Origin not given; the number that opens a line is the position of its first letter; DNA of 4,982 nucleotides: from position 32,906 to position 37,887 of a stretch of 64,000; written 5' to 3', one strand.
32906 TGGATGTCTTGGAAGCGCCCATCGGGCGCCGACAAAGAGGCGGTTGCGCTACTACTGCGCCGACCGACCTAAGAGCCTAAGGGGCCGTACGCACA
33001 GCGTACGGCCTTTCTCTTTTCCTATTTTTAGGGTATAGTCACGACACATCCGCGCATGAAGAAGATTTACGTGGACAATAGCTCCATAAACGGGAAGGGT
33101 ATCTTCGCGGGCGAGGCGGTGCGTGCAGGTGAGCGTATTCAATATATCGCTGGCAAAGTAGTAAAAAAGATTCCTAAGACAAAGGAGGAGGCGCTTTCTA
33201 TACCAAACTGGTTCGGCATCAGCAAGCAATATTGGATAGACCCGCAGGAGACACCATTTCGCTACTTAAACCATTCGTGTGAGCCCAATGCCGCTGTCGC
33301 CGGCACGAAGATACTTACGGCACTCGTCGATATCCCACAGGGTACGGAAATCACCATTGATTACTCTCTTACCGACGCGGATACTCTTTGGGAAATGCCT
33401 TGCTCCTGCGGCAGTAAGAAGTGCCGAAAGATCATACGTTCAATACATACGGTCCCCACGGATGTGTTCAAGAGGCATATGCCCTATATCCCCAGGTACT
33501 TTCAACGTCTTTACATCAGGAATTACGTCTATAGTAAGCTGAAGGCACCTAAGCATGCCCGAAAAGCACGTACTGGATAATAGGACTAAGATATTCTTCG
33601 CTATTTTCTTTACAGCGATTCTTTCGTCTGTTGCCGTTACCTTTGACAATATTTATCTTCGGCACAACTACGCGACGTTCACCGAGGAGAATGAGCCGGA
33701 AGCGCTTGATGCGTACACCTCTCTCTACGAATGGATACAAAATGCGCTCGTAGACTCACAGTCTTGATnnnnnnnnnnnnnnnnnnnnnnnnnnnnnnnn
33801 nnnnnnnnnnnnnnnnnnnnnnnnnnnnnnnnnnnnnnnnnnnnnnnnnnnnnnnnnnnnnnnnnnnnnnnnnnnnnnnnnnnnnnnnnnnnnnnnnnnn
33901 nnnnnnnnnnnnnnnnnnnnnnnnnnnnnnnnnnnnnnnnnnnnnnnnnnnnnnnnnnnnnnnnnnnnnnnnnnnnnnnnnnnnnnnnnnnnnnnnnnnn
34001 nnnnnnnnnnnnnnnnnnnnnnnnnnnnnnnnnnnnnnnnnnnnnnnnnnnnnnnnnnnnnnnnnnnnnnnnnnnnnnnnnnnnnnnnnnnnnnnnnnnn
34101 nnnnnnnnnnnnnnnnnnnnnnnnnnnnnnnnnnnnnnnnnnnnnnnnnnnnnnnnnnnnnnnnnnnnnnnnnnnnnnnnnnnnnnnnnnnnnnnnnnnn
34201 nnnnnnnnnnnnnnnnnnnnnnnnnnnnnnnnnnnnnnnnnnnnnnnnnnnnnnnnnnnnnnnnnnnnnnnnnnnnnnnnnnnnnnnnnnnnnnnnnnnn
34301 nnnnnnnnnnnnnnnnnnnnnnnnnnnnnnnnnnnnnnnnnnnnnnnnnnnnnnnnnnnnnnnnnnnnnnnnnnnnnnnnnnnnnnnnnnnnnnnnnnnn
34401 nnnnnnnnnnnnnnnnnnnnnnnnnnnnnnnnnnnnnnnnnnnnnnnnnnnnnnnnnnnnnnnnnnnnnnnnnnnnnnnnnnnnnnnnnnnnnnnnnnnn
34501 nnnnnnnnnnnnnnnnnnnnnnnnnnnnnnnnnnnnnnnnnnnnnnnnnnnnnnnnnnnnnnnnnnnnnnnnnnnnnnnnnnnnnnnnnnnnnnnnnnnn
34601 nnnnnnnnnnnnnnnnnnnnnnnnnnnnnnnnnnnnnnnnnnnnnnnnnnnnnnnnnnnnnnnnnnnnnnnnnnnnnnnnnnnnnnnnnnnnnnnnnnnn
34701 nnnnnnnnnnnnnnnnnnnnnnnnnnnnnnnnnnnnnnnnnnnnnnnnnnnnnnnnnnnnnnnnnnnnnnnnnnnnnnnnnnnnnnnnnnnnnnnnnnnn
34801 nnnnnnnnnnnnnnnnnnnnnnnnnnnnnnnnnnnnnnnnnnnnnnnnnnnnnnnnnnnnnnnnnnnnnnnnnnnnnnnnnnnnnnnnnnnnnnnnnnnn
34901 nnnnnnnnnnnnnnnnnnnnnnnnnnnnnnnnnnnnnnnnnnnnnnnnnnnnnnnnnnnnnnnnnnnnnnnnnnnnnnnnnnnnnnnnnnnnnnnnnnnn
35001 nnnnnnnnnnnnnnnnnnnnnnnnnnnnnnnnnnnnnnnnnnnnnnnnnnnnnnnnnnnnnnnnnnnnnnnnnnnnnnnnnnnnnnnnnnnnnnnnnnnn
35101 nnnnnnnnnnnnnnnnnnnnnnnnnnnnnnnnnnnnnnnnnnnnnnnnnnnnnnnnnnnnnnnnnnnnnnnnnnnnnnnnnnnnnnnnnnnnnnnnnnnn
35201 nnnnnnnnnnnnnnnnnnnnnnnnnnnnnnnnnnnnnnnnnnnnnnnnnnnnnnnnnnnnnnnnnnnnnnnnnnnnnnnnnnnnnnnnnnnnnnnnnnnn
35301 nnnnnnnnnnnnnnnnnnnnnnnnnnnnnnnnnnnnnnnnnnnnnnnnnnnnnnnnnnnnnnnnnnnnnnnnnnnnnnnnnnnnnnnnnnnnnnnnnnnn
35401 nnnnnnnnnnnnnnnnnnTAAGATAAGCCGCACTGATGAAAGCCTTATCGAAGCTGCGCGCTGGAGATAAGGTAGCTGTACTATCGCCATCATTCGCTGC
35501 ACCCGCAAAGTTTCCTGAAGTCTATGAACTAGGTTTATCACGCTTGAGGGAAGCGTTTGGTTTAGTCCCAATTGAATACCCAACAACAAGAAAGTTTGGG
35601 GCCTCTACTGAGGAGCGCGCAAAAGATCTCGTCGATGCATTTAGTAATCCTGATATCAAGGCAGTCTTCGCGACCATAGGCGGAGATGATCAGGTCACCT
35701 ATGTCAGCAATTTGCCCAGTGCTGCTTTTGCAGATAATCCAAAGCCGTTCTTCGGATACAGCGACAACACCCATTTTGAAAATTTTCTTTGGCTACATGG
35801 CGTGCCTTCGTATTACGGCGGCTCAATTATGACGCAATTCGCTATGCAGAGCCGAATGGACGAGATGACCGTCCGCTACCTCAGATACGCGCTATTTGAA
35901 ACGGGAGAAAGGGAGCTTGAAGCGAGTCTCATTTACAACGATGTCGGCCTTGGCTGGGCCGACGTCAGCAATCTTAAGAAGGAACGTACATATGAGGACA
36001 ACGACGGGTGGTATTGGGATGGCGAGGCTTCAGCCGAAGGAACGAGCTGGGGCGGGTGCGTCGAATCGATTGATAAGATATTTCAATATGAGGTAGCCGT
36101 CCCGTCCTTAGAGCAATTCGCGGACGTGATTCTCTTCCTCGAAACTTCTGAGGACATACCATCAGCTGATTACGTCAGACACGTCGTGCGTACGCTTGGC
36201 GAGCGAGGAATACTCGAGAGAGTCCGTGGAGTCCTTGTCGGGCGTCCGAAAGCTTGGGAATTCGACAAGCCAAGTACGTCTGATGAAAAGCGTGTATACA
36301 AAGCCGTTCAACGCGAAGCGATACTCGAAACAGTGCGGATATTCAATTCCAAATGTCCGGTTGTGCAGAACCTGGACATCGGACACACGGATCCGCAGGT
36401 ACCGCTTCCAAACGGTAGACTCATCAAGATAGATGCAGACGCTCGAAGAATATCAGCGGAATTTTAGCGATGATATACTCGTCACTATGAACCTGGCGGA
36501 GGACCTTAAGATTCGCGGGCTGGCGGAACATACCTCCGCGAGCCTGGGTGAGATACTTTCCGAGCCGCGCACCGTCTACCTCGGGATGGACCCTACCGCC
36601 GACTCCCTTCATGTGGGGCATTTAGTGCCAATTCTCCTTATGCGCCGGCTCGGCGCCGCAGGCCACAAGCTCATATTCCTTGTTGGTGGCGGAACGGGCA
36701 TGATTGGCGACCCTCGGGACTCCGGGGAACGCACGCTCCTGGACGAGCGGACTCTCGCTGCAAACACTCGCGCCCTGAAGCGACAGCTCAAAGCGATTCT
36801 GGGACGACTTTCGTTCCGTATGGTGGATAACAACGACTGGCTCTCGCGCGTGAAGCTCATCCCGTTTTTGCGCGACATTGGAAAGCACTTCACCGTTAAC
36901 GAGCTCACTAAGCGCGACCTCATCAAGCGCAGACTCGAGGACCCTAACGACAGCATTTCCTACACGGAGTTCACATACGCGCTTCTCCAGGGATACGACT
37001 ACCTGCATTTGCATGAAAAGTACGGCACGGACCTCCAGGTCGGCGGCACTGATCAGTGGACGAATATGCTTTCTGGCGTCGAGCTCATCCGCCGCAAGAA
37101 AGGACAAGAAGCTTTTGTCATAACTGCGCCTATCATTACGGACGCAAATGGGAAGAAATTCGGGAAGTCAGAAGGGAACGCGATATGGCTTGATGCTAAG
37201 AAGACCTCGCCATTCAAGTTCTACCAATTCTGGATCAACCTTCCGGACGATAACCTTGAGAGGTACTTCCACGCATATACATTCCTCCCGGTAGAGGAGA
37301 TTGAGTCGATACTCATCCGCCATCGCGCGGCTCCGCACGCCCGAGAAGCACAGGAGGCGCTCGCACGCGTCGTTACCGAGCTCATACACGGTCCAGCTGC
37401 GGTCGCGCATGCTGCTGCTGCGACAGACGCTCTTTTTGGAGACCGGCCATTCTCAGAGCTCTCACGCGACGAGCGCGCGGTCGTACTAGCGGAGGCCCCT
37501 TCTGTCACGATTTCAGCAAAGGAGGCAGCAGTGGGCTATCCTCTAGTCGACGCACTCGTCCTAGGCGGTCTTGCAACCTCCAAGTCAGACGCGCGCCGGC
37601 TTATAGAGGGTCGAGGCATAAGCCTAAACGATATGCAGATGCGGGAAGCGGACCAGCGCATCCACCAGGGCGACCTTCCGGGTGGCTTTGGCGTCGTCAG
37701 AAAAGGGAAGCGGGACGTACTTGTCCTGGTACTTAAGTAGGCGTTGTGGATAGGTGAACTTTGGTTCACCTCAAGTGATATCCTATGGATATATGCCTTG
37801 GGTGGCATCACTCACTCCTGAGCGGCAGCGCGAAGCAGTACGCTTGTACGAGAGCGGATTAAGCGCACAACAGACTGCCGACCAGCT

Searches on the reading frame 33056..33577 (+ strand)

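Call 8: search_protein_families(library=pfam, proteins=[window:33056-33577:+], max_evalue=0.1)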
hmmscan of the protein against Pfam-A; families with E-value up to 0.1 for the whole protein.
window:33056-33577:+ (174 aa): 1 family
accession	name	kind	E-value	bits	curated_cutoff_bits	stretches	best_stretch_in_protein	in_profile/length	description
PF00856.33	SET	-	2.4e-13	50.9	22.4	1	13-104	1-105/105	SET domain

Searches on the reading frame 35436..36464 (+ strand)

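Call 12: search_protein_families(library=pfam, proteins=[window:35436-36464:+], max_evalue=0.00001)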
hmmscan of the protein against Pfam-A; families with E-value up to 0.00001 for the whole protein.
window:35436-36464:+ (343 aa): 2 families
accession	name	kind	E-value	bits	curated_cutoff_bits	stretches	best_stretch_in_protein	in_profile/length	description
PF02016.21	Peptidase_S66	-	1.3e-23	83.9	25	1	13-128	1-121/121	LD-carboxypeptidase N-terminal domain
PF17676.7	Peptidase_S66C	-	3.5e-20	73.2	23.7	1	201-332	1-120/120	LD-carboxypeptidase C-terminal domain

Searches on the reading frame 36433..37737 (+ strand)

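Call 12: search_protein_families(library=pfam, proteins=[window:36433-37737:+], max_evalue=0.00001)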
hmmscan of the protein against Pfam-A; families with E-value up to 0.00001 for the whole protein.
window:36433-37737:+ (435 aa): 2 families
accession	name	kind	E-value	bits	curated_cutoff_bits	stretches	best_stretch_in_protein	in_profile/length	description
PF00579.31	tRNA-synt_1b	-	6.9e-80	268.9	21.1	1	44-335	4-291/292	tRNA synthetases class I (W and Y)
PF22421.1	SYY_C-terminal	-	5e-10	39.6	27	1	353-428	7-79/83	Tyrosine--tRNA ligase SYY-like C-terminal domain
